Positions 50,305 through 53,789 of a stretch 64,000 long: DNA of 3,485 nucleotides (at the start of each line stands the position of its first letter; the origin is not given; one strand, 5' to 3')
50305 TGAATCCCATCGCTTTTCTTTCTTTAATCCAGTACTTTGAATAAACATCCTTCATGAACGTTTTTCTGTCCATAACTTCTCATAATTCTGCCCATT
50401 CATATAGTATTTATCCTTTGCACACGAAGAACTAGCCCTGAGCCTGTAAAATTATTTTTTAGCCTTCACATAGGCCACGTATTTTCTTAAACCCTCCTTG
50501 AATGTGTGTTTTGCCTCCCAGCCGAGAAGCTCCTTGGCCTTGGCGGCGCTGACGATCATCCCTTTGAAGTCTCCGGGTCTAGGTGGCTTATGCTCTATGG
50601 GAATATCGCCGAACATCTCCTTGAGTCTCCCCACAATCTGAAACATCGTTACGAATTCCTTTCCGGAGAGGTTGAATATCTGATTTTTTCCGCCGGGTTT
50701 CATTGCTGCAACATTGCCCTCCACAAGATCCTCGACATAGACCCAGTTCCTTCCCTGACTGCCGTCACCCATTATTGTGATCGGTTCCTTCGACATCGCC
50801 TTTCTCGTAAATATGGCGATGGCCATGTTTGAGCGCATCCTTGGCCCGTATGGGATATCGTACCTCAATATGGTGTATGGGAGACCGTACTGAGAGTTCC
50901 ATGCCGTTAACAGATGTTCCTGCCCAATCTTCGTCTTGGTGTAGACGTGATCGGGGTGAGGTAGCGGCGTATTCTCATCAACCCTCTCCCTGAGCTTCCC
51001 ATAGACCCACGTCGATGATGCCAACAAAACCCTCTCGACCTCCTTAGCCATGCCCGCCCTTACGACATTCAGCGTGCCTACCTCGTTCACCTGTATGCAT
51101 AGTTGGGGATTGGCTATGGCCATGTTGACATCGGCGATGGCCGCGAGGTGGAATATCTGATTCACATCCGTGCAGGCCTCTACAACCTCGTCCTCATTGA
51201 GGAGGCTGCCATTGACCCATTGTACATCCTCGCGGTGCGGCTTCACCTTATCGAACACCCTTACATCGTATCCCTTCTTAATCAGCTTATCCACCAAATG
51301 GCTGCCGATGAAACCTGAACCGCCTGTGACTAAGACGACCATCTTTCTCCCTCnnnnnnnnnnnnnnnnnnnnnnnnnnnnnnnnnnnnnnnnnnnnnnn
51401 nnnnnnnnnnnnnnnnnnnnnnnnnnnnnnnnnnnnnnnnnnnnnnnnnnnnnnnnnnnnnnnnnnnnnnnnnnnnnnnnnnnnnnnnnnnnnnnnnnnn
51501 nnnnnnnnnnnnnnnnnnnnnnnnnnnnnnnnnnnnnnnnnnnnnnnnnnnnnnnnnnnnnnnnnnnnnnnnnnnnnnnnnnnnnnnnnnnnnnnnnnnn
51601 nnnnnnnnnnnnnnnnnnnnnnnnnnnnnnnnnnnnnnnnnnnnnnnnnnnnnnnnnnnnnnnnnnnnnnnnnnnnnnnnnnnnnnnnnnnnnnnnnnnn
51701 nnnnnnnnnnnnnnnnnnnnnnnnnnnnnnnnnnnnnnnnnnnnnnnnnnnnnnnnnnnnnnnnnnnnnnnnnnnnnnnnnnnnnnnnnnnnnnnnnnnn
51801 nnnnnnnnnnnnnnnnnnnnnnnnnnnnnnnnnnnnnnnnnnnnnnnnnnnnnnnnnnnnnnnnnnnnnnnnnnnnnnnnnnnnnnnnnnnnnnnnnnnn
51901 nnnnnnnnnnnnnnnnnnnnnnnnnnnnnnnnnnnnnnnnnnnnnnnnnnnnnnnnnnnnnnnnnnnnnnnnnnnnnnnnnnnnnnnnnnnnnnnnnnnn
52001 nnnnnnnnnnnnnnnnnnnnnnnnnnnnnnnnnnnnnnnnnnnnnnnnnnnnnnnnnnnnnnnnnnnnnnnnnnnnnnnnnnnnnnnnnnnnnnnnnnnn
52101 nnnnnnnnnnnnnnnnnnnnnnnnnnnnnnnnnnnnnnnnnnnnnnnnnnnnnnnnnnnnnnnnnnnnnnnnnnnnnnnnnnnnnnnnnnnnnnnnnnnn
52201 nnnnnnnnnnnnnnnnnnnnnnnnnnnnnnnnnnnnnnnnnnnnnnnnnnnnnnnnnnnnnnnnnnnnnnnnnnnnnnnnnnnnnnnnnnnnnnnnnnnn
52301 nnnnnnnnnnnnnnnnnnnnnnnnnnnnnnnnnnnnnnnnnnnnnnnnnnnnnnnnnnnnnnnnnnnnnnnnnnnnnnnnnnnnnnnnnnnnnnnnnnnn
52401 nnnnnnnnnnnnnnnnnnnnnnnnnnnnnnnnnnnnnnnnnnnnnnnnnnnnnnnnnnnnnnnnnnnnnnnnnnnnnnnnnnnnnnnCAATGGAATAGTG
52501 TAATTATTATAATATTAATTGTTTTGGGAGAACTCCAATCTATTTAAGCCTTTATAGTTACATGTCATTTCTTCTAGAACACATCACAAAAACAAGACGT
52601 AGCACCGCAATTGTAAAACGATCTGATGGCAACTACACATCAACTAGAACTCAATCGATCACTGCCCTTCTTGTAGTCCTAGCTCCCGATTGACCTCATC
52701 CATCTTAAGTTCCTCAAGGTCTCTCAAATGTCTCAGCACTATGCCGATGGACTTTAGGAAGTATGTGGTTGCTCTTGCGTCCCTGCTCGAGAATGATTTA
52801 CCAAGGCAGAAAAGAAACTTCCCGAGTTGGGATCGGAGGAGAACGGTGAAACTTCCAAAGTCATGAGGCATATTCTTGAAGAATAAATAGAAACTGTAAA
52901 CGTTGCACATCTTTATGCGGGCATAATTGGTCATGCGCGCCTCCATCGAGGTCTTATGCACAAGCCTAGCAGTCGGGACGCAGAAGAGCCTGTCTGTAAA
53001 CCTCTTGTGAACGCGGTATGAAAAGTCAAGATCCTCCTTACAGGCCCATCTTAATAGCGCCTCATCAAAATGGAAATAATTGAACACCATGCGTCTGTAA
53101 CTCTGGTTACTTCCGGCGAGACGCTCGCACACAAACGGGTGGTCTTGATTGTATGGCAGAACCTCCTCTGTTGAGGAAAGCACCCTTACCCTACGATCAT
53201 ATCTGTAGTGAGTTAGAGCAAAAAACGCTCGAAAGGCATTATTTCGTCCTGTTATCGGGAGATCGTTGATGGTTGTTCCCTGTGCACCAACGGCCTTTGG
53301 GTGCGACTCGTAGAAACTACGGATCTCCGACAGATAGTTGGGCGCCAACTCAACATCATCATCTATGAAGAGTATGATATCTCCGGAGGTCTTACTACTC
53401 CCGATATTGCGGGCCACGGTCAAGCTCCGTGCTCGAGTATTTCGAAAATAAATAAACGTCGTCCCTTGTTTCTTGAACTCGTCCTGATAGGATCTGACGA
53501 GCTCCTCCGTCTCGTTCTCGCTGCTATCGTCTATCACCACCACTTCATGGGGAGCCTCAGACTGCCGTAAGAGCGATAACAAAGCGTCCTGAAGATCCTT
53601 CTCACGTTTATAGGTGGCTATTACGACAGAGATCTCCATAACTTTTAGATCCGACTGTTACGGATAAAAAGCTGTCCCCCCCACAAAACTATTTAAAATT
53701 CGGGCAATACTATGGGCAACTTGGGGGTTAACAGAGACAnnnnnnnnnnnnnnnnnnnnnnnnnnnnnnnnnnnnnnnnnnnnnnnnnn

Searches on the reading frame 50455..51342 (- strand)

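Call 40: search_protein_families(library=pfam, proteins=[window:50455-51342:-], max_evalue=0.00001)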
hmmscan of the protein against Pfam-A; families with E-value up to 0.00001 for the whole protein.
window:50455-51342:- (296 aa): 7 families
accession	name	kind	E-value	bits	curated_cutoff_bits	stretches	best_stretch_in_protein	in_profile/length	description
PF01370.27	Epimerase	-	5.1e-53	180.4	20.9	1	3-225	1-239/240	NAD dependent epimerase/dehydratase family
PF16363.11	GDP_Man_Dehyd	-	8.6e-45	154.1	27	1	4-287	1-331/332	GDP-mannose 4,6 dehydratase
PF01073.25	3Beta_HSD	-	4.2e-27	95.3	22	1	4-215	1-230/280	3-beta hydroxysteroid dehydrogenase/isomerase family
PF04321.23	RmlD_sub_bind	-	8.2e-14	51.8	27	1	1-236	1-223/287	RmlD substrate binding domain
PF02719.21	Polysacc_synt_2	-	9.2e-14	51.7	20.2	1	3-256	1-265/293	Polysaccharide biosynthesis protein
PF07993.18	NAD_binding_4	-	3.7e-13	49.7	20.1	1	48-163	77-206/258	Male sterility protein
PF13460.12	NAD_binding_10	-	1.2e-11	45.3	27.2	1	7-161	1-143/184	NAD(P)H-binding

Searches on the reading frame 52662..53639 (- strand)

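Call 40: search_protein_families(library=pfam, proteins=[window:52662-53639:-], max_evalue=0.00001)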
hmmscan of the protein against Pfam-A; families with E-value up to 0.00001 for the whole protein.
window:52662-53639:- (326 aa): 4 families
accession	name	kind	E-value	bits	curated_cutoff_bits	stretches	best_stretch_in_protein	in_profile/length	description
PF00535.33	Glycos_transf_2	-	6e-27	95.1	23.3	1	4-128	1-123/168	Glycosyl transferase family 2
PF10111.15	Glyco_tranf_2_2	-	1.1e-10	42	27.3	1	4-232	1-219/276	Glycosyltransferase like family 2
PF13641.12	Glyco_tranf_2_3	-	2.3e-10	41.3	27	1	3-146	3-146/230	Glycosyltransferase like family 2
PF09258.16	Glyco_transf_64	-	8.3e-06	25.7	21.3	0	3-115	1-105/245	Glycosyl transferase family 64 domain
